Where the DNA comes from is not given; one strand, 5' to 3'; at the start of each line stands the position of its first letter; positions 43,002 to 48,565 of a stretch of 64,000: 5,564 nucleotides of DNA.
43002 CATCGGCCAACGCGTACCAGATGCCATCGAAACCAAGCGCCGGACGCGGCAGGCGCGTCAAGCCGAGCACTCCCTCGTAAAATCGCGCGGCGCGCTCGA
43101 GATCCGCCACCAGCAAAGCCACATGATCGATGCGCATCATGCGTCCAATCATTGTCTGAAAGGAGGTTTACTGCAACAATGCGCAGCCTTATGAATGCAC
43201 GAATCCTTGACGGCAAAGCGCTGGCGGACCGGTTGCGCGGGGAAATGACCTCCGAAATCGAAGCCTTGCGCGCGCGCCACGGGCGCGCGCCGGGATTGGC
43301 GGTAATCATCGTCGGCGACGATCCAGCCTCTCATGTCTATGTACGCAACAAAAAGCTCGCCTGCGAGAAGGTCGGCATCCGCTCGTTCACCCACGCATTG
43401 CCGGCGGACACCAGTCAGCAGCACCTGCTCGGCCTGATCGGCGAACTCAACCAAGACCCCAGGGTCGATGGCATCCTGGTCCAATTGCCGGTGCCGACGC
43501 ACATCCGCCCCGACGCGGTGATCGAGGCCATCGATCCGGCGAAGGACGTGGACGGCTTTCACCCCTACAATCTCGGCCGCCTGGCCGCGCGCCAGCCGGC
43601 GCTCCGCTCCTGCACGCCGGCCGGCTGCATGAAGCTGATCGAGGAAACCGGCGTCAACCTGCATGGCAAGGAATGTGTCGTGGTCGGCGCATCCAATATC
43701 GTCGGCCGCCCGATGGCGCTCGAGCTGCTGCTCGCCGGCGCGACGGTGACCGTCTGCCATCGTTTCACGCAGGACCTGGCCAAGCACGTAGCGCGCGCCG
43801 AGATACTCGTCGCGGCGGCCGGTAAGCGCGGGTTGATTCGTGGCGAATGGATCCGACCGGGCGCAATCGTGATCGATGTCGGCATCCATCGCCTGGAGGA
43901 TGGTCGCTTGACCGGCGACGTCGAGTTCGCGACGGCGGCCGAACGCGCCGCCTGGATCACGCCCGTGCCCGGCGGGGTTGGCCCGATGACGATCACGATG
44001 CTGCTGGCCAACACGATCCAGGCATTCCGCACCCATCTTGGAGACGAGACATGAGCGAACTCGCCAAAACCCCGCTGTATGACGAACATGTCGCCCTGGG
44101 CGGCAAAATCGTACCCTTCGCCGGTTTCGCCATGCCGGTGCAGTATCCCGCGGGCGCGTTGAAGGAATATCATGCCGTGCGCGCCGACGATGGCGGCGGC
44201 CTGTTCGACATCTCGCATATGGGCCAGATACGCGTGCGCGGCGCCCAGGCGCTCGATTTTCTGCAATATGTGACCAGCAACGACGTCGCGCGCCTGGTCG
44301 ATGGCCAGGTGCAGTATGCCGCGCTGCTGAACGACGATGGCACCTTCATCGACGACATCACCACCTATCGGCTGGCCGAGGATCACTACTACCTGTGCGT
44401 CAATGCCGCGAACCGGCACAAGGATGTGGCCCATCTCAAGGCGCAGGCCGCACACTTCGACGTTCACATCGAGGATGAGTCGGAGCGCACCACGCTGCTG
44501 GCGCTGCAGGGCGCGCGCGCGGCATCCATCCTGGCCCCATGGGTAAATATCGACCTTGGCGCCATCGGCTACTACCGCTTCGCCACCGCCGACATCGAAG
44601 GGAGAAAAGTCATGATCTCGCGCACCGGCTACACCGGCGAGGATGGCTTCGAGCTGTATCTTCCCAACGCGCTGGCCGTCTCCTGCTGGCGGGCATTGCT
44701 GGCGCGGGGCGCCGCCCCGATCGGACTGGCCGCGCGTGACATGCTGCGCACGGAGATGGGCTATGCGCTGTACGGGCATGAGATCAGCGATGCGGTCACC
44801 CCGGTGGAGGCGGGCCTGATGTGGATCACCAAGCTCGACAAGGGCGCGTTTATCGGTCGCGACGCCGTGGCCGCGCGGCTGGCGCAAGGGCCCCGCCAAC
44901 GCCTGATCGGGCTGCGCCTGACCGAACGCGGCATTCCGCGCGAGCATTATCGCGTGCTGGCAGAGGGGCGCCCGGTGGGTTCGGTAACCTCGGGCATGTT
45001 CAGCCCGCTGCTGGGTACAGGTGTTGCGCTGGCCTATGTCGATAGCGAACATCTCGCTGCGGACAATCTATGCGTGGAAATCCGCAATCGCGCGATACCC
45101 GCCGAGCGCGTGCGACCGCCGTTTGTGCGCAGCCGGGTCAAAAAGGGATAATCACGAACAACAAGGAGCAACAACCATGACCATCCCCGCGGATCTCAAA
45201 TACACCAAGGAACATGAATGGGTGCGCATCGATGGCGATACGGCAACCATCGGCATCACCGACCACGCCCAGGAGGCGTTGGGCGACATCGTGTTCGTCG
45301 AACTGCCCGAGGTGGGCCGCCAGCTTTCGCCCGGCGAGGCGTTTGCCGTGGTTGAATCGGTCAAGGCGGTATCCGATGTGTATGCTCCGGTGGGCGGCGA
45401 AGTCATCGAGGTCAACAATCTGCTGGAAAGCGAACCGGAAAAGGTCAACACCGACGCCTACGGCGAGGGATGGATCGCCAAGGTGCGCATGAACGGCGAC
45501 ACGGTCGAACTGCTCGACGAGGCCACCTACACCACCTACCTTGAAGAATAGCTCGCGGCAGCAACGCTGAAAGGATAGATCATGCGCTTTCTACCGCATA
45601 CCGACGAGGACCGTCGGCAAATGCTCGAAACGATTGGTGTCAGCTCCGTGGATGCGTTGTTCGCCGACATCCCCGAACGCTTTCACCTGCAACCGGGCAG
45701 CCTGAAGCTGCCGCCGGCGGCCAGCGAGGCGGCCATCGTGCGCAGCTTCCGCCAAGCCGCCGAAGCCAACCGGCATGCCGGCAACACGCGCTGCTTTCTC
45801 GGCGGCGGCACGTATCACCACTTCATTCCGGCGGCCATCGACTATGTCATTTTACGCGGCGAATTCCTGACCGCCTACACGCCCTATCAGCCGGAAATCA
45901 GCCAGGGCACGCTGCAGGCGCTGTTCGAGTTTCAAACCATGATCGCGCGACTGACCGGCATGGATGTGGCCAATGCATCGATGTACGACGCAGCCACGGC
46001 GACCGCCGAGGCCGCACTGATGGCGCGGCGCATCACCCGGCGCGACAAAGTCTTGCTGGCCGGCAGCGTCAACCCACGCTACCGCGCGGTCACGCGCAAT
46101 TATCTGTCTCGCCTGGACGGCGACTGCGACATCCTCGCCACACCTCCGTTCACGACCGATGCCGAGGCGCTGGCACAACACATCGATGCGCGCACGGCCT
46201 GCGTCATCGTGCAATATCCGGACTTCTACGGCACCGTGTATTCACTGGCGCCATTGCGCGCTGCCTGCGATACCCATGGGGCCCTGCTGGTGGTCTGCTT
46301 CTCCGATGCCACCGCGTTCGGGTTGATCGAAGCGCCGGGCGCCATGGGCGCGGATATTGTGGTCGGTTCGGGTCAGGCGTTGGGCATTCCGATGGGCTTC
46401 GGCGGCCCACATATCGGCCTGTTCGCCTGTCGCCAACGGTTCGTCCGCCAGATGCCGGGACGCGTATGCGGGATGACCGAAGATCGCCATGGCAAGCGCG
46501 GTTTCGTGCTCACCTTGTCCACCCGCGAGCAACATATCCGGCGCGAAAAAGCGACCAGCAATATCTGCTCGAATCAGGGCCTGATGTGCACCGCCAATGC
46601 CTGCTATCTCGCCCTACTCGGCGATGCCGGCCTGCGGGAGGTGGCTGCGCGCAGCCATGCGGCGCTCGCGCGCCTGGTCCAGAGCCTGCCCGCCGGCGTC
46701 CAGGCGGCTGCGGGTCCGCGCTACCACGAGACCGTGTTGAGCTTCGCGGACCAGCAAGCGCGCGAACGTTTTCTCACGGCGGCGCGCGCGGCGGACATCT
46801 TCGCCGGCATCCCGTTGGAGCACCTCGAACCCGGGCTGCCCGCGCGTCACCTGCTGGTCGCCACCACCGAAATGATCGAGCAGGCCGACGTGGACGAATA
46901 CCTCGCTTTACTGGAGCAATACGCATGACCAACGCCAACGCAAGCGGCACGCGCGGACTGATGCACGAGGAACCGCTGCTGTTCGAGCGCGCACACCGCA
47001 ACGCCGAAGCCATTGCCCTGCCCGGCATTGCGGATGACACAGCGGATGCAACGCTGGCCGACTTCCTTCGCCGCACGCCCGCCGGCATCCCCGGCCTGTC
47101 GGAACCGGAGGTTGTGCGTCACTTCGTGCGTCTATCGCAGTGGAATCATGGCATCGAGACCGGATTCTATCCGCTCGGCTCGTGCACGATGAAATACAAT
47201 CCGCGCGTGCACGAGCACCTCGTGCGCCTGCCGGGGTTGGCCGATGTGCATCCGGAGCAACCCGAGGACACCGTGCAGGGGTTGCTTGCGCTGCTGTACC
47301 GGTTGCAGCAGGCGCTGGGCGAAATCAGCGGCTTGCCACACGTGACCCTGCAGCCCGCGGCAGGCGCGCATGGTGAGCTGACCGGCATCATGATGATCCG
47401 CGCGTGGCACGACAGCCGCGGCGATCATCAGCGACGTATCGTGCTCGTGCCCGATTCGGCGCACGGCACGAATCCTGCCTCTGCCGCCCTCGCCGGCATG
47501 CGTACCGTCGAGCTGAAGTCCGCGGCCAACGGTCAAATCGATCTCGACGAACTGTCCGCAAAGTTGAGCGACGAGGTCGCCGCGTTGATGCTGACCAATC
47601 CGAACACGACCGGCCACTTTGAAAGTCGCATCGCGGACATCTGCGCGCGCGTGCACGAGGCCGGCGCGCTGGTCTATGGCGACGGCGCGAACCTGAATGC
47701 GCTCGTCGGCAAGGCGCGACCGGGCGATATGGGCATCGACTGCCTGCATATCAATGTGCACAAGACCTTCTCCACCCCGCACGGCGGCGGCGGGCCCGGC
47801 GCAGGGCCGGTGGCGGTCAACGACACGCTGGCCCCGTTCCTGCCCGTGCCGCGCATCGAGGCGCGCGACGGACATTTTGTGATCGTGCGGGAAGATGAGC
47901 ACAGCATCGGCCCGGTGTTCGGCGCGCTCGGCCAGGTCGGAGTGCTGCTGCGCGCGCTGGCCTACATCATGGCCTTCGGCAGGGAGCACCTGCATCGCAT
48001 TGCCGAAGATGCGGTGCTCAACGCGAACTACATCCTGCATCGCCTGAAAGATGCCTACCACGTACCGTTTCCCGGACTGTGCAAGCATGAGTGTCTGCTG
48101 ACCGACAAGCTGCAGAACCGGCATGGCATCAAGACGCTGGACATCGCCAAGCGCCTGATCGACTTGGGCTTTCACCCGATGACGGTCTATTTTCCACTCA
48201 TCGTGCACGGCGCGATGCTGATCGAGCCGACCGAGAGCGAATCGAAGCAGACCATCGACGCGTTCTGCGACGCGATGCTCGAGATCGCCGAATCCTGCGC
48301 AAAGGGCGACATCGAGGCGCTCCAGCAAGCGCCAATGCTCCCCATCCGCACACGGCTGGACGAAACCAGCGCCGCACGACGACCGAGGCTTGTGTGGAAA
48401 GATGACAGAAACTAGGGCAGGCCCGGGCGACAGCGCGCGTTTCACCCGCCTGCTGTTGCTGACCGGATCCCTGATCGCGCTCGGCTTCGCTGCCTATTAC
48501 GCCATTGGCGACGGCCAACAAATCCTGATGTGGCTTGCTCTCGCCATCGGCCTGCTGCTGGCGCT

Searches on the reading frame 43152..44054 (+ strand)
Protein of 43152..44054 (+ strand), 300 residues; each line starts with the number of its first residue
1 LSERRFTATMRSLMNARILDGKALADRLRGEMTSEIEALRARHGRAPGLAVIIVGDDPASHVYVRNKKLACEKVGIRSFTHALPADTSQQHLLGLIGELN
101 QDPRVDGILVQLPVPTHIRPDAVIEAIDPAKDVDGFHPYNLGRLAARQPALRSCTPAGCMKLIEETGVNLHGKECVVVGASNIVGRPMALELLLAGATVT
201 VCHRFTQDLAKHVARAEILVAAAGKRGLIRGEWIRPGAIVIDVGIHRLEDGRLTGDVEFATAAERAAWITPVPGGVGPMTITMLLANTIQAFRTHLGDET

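Call 12: search_protein_families(library=pfam, proteins=[window:43152-44054:+], max_evalue=0.001)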
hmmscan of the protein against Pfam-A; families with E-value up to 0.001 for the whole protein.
window:43152-44054:+ (300 aa): 2 families
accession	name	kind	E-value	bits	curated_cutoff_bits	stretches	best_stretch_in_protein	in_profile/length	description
PF02882.25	THF_DHG_CYH_C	-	3.6e-68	228.4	27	1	137-295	1-159/160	Tetrahydrofolate dehydrogenase/cyclohydrolase, NAD(P)-binding domain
PF00763.28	THF_DHG_CYH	-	4e-43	146.8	32.8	1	19-134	1-115/115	Tetrahydrofolate dehydrogenase/cyclohydrolase, catalytic domain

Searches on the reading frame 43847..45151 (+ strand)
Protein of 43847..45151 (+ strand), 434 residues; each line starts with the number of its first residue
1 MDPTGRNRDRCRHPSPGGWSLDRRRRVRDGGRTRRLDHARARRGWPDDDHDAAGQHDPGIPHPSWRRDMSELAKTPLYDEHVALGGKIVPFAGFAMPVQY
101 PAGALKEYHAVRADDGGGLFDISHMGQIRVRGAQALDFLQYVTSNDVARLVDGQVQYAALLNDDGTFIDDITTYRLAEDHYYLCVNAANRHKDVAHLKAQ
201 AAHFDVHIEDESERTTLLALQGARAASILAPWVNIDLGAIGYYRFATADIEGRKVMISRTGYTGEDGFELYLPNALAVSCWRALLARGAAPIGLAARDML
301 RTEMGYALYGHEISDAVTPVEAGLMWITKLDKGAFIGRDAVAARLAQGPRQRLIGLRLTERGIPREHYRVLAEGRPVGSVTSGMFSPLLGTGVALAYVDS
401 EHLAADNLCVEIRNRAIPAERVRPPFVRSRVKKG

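Call 12: search_protein_families(library=pfam, proteins=[window:43847-45151:+], max_evalue=0.001)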
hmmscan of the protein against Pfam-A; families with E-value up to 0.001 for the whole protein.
window:43847-45151:+ (434 aa): 2 families
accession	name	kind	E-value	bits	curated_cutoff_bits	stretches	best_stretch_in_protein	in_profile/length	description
PF01571.26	GCV_T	-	9.4e-89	297.5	25.6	1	77-326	1-254/255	Aminomethyltransferase folate-binding domain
PF08669.17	GCV_T_C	-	1.9e-20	73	25.9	1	352-427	2-79/80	Glycine cleavage T-protein C-terminal barrel domain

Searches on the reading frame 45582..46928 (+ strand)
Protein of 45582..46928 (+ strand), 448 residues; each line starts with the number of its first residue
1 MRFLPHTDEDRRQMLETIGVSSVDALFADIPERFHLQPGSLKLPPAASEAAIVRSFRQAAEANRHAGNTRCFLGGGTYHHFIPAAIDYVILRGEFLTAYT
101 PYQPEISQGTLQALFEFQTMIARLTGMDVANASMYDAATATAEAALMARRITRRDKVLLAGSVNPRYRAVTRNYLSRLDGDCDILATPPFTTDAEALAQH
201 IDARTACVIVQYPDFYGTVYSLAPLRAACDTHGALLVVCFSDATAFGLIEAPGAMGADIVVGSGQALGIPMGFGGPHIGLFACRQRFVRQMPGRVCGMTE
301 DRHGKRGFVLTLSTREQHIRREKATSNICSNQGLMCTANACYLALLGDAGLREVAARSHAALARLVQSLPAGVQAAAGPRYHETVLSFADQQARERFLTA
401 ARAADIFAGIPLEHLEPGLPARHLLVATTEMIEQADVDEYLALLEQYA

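Call 12: search_protein_families(library=pfam, proteins=[window:45582-46928:+], max_evalue=0.001)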
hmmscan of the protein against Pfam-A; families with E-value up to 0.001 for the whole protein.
window:45582-46928:+ (448 aa): 1 family
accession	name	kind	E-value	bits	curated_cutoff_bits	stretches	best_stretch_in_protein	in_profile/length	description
PF02347.22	GDC-P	-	3.9e-124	415.2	26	1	1-443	1-428/429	Glycine cleavage system P-protein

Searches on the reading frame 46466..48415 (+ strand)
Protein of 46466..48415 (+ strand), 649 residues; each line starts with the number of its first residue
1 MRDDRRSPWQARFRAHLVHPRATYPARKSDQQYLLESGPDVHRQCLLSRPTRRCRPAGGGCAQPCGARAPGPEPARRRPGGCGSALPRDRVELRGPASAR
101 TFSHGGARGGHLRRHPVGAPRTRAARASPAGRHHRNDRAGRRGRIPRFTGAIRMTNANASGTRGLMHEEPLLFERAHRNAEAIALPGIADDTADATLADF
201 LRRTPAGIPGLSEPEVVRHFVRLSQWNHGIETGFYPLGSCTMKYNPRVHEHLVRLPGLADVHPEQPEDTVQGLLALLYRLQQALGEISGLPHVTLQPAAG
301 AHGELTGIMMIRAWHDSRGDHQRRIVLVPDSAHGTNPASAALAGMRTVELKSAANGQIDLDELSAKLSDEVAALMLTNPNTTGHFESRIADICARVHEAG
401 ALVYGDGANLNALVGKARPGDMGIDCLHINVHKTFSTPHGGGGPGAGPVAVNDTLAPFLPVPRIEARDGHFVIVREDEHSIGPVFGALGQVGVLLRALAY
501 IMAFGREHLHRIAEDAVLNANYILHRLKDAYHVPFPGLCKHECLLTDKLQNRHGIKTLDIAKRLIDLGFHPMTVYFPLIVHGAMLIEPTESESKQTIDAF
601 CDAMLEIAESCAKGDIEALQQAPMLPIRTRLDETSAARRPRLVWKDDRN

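Call 12: search_protein_families(library=pfam, proteins=[window:46466-48415:+], max_evalue=0.001)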
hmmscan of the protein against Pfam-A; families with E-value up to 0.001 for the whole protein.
window:46466-48415:+ (649 aa): 3 families
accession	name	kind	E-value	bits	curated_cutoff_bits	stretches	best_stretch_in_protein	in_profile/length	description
PF21478.3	GcvP2_C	-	2e-28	99.2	27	1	514-613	3-104/122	Glycine dehydrogenase, C-terminal domain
PF02347.22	GDC-P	-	1.6e-08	34.3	26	1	211-459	47-283/429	Glycine cleavage system P-protein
PF00266.25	Aminotran_5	-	1.9e-07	30.8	21.5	1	316-440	83-207/371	Aminotransferase class-V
